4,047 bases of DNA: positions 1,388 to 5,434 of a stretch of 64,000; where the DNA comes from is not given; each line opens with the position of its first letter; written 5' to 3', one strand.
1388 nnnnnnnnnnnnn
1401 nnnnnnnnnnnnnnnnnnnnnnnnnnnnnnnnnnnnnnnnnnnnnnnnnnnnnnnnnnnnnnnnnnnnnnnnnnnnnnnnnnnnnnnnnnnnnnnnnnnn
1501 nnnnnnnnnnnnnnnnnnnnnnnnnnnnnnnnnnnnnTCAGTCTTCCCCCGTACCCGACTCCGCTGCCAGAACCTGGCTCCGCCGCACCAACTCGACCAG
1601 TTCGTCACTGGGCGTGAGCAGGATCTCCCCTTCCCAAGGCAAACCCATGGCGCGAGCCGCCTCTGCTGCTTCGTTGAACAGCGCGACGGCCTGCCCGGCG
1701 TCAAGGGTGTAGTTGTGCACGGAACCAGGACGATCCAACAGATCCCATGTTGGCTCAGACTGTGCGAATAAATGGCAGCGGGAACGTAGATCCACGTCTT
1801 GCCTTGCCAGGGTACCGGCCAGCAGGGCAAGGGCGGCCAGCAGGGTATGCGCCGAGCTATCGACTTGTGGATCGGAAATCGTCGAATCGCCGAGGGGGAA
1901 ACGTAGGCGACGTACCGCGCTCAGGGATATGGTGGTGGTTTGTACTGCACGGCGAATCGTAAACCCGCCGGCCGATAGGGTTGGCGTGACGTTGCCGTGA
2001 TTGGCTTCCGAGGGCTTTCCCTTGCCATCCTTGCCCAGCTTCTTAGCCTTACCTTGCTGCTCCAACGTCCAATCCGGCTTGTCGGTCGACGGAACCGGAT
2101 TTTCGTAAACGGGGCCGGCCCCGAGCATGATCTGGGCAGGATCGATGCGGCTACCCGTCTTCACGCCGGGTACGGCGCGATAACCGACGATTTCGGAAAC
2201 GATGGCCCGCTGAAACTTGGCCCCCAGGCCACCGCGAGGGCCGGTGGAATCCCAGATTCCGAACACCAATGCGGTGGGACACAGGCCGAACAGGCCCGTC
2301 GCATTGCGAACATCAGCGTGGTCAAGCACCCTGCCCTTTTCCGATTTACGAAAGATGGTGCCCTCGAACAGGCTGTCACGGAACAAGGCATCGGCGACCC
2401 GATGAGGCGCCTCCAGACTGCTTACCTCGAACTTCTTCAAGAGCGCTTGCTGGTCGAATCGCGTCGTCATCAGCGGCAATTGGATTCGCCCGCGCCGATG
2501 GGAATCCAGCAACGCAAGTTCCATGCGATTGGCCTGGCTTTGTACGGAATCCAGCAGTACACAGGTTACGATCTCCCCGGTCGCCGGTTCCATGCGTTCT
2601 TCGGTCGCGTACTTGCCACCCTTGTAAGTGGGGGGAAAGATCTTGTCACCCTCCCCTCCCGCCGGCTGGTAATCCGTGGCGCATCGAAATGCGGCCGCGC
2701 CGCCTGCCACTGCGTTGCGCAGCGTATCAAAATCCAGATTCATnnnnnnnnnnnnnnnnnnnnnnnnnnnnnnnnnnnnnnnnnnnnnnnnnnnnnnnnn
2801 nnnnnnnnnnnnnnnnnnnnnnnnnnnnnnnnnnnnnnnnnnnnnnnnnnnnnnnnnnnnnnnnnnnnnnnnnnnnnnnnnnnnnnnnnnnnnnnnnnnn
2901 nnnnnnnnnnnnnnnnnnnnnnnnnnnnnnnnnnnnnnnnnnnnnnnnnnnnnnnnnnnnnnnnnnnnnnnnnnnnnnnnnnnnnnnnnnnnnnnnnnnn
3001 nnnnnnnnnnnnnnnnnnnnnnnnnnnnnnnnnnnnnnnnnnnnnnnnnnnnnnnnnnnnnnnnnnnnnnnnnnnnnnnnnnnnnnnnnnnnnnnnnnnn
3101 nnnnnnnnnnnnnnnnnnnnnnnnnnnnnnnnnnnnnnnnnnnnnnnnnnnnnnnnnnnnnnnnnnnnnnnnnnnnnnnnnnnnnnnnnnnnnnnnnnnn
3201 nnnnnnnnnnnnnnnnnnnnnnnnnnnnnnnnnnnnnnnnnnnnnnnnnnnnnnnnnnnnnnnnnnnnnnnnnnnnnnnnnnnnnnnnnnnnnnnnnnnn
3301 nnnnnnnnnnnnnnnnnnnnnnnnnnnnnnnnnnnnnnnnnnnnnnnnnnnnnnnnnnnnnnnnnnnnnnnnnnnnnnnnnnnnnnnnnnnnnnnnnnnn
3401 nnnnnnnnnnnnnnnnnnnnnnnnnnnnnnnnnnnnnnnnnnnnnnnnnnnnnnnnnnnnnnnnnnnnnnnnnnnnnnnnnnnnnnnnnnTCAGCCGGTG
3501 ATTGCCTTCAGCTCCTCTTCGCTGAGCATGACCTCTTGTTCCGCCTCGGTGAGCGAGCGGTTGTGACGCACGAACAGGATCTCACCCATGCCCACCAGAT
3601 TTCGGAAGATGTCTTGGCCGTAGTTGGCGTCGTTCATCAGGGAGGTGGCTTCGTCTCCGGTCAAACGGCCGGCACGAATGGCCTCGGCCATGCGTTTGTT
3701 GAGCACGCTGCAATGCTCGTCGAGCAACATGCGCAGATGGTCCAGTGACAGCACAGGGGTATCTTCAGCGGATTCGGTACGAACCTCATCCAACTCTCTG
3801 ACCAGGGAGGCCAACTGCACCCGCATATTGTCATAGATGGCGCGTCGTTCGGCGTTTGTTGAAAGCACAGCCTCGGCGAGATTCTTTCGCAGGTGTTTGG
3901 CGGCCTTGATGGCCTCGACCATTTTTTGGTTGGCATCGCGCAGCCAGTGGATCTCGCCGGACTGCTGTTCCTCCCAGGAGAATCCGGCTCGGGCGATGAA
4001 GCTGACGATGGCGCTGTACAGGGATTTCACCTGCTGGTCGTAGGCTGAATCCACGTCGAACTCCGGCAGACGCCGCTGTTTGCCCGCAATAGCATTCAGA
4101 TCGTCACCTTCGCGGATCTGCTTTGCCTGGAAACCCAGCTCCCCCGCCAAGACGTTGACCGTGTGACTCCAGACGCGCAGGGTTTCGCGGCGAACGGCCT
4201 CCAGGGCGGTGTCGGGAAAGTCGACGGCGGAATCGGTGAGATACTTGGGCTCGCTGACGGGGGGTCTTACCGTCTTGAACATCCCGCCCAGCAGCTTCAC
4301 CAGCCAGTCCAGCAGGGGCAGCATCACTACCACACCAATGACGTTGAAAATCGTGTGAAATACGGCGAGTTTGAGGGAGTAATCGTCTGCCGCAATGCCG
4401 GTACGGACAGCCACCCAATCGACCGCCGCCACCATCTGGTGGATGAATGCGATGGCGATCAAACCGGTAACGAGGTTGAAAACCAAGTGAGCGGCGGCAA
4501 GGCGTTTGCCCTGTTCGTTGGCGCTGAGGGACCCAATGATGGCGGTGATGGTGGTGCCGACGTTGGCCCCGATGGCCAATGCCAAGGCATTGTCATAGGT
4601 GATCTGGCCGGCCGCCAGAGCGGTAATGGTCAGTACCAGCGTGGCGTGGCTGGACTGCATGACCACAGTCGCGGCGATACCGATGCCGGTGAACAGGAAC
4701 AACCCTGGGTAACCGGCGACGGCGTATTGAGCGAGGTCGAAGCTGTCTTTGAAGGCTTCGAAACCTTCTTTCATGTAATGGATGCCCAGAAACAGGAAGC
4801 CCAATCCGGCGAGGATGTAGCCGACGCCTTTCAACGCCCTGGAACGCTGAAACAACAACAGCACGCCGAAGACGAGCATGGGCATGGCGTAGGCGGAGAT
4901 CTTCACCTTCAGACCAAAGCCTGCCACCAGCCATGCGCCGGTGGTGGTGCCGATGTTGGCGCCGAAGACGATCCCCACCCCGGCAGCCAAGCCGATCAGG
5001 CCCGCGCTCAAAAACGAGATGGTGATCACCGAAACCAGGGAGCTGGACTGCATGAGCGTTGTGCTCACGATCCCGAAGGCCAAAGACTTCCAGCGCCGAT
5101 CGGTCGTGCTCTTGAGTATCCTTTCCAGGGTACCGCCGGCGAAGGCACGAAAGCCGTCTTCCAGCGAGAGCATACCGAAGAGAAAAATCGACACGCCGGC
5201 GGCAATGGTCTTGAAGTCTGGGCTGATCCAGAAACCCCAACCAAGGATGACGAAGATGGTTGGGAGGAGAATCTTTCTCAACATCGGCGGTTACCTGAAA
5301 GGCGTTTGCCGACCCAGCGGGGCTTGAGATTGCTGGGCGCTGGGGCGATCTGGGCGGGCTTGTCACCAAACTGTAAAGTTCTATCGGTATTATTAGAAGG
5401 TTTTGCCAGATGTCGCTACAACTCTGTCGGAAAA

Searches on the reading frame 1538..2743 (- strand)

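Call 30: search_protein_families(library=pfam, proteins=[window:1538-2743:-])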
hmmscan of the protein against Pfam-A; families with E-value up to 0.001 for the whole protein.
window:1538-2743:- (401 aa): 1 family
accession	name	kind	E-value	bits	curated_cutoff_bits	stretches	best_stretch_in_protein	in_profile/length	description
PF09617.15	Cas_GSU0053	-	1.1e-52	178.8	25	1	21-189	3-165/168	CRISPR-associated protein GSU0053 (Cas_GSU0053)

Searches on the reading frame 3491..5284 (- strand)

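Call 20: search_protein_families(library=ncbifam, proteins=[window:3491-5284:-])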
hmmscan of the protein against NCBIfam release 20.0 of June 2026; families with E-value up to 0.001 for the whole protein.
window:3491-5284:- (597 aa): 3 families
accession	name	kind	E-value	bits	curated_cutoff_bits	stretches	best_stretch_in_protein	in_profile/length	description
TIGR00704.1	NaPi_cotrn_rel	hypoth_equivalog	1.4e-51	175.9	210.1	1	29-332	9-301/308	Na/Pi-cotransporter II-related protein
NF037997.1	Na_Pi_symport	subfamily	1.5e-49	169.1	50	1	31-330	5-292/294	Na/Pi symporter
TIGR01013.1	2a58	subfamily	5.7e-19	68.4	306.15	2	132-371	41-276/456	sodium-dependent inorganic phosphate transporter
